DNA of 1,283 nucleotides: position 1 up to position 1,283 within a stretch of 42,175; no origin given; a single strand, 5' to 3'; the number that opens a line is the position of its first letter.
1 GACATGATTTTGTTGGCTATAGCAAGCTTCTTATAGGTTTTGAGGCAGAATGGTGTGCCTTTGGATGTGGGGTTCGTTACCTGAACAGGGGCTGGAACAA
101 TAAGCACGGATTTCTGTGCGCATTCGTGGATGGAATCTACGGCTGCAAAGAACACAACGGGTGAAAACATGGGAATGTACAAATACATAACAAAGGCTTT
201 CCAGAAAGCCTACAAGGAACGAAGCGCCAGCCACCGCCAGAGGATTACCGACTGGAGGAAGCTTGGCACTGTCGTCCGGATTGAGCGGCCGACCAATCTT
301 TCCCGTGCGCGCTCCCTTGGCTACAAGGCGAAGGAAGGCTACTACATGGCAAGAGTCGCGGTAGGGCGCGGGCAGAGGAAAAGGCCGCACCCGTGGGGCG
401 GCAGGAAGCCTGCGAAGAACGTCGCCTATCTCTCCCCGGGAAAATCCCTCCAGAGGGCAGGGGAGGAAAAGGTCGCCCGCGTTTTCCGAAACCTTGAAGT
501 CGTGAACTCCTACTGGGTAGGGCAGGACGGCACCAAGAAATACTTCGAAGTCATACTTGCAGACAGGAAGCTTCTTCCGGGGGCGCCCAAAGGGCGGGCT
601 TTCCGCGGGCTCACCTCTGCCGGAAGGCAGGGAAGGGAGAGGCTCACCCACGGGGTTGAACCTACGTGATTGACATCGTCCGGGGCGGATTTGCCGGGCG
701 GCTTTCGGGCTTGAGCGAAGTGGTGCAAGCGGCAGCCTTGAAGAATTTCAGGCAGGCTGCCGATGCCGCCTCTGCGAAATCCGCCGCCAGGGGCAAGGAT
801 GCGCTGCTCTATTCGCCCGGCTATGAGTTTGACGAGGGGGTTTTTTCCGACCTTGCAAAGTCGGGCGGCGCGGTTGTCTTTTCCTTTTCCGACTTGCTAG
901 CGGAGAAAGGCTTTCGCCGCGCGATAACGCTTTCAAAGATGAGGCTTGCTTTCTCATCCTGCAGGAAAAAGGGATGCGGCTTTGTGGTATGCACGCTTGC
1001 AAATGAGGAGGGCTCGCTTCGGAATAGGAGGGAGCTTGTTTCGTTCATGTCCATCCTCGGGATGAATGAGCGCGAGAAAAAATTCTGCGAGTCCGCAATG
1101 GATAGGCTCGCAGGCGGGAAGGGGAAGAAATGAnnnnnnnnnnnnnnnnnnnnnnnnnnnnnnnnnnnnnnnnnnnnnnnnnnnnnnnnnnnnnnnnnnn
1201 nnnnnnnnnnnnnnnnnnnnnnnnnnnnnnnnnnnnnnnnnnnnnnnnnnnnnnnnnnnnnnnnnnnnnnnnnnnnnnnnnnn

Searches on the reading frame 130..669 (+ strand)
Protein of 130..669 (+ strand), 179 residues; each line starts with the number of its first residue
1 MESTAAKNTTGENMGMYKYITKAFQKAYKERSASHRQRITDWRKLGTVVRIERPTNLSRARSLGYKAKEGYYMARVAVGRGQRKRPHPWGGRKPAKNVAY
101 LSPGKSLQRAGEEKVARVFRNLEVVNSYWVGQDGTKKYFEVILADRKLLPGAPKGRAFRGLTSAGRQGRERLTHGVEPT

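Call 8: search_protein_families(library=pfam, proteins=[window:130-669:+], max_evalue=0.01)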
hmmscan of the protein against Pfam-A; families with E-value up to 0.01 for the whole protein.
window:130-669:+ (179 aa): 1 family
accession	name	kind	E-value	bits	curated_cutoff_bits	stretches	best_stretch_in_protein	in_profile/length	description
PF00827.22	Ribosomal_L15e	-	9e-45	153.1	27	1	15-175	1-177/191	Ribosomal L15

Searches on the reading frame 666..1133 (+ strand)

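Call 8: search_protein_families(library=pfam, proteins=[window:666-1133:+], max_evalue=0.01)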
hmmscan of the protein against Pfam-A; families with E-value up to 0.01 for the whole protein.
window:666-1133:+ (155 aa): 1 family
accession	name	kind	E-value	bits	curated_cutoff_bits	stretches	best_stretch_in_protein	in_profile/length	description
PF01876.22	RNase_P_p30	-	4.9e-05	23.3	35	1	69-139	140-208/214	RNase P subunit p30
